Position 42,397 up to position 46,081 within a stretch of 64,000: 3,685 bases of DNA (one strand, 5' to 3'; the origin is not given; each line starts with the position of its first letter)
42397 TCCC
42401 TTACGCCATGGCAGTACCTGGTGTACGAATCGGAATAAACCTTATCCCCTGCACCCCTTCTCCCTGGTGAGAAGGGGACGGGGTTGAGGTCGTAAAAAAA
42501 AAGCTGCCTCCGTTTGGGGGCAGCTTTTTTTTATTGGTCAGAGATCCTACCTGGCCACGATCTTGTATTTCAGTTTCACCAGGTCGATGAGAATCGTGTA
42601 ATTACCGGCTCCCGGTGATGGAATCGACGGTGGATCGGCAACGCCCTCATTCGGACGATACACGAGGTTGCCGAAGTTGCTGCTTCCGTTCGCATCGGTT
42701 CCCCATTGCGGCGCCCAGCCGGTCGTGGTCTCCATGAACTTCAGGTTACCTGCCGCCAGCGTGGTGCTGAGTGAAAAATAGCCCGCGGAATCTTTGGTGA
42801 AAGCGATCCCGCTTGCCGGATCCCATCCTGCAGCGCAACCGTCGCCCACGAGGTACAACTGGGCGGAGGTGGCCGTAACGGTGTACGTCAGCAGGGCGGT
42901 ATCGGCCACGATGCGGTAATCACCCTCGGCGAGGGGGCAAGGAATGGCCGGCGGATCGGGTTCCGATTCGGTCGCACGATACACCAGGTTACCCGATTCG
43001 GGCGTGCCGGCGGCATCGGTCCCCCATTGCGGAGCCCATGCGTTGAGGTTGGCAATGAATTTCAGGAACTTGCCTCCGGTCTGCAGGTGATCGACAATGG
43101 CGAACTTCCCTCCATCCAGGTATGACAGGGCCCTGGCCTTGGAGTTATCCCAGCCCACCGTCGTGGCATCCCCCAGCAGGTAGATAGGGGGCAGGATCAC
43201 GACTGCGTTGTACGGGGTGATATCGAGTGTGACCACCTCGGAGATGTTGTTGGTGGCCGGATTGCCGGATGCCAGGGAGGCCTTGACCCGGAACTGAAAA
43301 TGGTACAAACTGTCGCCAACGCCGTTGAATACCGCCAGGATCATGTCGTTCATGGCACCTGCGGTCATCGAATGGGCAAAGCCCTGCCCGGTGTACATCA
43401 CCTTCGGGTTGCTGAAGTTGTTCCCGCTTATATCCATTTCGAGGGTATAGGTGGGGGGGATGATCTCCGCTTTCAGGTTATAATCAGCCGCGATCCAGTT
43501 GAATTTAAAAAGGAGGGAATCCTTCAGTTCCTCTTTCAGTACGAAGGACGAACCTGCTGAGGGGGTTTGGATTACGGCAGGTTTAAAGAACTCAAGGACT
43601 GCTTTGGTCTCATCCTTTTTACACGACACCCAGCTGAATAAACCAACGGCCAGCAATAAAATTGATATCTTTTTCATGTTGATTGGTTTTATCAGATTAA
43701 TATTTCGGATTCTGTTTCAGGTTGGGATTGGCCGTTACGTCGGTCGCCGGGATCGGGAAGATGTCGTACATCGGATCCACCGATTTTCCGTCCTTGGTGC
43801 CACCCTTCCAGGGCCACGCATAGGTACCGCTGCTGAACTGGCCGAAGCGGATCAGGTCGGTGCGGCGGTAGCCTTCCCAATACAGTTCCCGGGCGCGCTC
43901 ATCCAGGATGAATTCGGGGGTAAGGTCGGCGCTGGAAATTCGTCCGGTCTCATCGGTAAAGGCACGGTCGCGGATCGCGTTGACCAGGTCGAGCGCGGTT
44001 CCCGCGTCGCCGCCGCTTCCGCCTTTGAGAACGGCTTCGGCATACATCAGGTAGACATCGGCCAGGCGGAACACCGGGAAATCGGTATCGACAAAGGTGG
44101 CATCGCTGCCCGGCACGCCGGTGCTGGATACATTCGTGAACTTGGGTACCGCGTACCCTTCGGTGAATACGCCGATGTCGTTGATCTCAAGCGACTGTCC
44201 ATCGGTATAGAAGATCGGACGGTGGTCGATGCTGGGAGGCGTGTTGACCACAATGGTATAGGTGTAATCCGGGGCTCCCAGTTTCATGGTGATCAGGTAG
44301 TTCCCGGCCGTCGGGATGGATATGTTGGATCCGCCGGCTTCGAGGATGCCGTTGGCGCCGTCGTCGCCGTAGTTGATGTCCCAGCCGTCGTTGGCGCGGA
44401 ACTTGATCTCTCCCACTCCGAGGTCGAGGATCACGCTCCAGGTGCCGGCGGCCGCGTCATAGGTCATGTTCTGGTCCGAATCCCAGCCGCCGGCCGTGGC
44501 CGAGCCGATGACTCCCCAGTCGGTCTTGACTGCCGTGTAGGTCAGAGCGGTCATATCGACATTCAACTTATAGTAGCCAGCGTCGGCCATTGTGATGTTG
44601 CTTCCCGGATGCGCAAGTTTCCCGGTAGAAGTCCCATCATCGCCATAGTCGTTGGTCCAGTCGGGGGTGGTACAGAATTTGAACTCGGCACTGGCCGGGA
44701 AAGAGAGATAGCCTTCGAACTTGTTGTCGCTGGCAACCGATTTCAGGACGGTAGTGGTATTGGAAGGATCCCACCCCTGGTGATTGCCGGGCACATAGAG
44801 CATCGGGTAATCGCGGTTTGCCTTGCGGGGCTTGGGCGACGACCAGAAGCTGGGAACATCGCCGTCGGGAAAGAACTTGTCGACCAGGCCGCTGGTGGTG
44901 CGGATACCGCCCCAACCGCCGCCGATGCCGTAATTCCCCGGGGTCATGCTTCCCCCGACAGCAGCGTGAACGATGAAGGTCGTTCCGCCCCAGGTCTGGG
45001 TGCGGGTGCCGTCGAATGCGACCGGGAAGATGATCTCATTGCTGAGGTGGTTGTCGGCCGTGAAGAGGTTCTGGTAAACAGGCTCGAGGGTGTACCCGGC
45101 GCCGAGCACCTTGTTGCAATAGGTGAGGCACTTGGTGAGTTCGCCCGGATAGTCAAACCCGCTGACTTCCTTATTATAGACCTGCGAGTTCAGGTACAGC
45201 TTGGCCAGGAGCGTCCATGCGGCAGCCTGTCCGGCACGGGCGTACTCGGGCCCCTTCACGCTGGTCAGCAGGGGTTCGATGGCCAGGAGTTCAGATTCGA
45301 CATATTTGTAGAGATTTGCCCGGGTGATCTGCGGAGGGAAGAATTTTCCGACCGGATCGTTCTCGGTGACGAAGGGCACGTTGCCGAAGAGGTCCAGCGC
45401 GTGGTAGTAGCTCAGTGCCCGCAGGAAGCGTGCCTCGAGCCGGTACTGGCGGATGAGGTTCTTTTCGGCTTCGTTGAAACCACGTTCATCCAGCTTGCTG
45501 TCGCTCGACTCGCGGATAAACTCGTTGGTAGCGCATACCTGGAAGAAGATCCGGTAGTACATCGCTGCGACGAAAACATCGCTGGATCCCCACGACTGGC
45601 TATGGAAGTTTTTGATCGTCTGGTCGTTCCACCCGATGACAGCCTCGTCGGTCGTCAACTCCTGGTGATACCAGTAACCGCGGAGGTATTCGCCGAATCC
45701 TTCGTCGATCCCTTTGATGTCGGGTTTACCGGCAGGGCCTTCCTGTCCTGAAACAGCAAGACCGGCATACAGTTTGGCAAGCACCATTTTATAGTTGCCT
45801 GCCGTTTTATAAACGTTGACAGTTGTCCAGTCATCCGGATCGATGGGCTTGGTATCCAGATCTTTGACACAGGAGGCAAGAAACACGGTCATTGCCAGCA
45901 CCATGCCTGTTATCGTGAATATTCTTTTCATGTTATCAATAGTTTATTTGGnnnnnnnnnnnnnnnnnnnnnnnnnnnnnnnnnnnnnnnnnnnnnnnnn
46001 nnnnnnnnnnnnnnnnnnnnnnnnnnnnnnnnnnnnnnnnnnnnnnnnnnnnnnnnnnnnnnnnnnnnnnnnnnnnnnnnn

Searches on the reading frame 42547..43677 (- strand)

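Call 58: search_protein_families(library=pfam, proteins=[window:42547-43677:-], max_evalue=0.0001)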
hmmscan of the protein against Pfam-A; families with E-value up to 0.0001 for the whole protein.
window:42547-43677:- (376 aa): 2 families
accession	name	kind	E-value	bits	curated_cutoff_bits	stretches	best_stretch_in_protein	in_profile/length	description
PF14292.12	SusE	-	2.9e-13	50.4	25.2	1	22-132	2-106/106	SusE outer membrane protein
PF16411.10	SusF_SusE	-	4.8e-08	33.9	27.5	0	276-368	1-87/167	Outer membrane protein SusF_SusE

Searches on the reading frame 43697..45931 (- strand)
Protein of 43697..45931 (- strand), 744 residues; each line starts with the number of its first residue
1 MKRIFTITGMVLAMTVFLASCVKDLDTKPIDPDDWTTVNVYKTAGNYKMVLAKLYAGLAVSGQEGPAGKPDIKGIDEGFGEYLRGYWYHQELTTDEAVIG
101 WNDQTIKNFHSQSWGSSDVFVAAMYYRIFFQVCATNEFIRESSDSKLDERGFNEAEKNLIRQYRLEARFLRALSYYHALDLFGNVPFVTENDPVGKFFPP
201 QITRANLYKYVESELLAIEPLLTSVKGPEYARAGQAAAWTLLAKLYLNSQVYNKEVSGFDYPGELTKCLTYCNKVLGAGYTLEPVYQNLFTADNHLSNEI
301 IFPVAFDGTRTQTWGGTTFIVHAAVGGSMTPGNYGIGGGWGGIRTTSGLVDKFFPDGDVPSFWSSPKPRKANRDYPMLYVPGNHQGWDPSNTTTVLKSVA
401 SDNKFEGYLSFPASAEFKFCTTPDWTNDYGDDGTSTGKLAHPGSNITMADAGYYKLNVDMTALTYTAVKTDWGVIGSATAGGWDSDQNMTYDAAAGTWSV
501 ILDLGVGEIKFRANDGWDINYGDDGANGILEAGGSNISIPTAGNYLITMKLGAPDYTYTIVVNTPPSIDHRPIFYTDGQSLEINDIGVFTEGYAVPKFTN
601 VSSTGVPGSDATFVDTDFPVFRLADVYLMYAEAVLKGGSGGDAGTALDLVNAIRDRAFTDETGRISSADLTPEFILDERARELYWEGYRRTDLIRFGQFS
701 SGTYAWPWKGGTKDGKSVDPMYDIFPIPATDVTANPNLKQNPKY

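Call 34: search_protein_families(library=ncbifam, proteins=[window:43697-45931:-], max_evalue=0.0001)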
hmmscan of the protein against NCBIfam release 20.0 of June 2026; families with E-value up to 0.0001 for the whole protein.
window:43697-45931:- (744 aa): 2 families
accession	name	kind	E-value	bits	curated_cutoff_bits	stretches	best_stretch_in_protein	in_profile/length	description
NF033071.0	SusD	exception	4.1e-121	404.9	725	2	10-363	12-354/558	starch-binding outer membrane lipoprotein SusD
NF033072.0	NanU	exception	7.8e-09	35.1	425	0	602-661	373-427/521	SusD family outer membrane lipoprotein NanU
